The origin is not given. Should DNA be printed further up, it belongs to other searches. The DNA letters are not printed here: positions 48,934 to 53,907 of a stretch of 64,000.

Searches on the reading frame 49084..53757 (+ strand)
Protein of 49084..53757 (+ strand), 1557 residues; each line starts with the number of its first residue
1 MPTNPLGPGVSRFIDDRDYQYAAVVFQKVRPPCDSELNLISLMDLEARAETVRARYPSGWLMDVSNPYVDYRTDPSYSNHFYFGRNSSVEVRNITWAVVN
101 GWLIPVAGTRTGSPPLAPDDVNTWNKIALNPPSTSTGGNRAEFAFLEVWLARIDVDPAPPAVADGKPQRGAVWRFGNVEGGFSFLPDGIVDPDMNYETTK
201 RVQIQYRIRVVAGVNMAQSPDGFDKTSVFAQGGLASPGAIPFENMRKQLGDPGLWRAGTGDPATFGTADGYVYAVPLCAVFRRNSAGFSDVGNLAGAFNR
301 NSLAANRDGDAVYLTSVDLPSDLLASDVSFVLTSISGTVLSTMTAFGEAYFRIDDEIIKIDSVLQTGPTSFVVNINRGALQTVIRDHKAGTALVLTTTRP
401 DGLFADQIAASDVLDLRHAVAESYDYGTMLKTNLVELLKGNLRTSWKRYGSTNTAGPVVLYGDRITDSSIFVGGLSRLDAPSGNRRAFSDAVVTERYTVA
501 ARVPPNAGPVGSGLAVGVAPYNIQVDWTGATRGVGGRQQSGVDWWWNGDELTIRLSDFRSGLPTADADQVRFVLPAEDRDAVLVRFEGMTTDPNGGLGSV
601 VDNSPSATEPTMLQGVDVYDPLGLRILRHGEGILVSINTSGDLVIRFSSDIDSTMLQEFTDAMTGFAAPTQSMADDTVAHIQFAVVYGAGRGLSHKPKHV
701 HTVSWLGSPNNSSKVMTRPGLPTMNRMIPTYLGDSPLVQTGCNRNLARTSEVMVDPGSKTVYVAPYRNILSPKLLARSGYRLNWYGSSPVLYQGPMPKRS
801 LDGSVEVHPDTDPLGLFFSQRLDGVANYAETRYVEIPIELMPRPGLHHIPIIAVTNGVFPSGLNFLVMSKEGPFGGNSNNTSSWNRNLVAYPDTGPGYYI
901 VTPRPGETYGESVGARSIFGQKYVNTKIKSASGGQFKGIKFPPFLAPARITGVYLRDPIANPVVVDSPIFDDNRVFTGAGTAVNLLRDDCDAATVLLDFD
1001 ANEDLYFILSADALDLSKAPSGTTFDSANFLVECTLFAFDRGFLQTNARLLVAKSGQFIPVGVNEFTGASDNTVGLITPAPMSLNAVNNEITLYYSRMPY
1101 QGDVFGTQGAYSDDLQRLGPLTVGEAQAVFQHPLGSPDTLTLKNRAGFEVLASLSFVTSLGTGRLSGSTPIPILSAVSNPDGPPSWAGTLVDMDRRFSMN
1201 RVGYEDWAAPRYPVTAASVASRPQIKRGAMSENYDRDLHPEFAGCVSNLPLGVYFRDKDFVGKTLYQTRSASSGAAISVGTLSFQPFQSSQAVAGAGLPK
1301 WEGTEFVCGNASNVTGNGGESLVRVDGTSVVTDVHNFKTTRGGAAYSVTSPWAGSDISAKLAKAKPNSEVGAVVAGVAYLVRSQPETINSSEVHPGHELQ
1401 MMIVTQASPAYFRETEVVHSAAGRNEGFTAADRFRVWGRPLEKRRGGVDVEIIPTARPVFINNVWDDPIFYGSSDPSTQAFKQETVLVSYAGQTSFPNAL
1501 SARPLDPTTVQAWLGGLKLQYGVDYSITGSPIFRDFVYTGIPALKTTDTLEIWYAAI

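Call 8: search_protein_families(library=phrogs, proteins=[window:49084-53757:+], max_evalue=0.001)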
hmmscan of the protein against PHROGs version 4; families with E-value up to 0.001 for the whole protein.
window:49084-53757:+ (1557 aa): 1 family
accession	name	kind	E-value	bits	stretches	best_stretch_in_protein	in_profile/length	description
phrog_1101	-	tail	4.4e-05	22.5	1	316-395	556-630/1405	tail protein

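Call 26: find_related_loci(query=window:49084-53757:+, collection=viral_contigs, flank=10000)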
Query window:49084-53757:+ (1557 aa) in viral_contigs; peptide patterns used: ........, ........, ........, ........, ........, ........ (x = any residue, [..] = any of these).
21 stretches matched a pattern; 2 encode a relative of the query (tblastn E <= 1e-3); 2 distinct loci.
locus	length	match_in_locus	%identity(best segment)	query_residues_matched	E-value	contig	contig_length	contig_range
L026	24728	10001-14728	75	1-1555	0e+0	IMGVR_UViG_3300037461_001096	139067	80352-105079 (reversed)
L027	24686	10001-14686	74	1-1557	0e+0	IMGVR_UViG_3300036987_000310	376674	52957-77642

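Call 63: search_protein_families(library=pfam, proteins=[window:49084-53754:+], max_evalue=0.01)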
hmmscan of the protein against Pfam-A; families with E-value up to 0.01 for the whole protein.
window:49084-53754:+ (1557 aa): 0 families
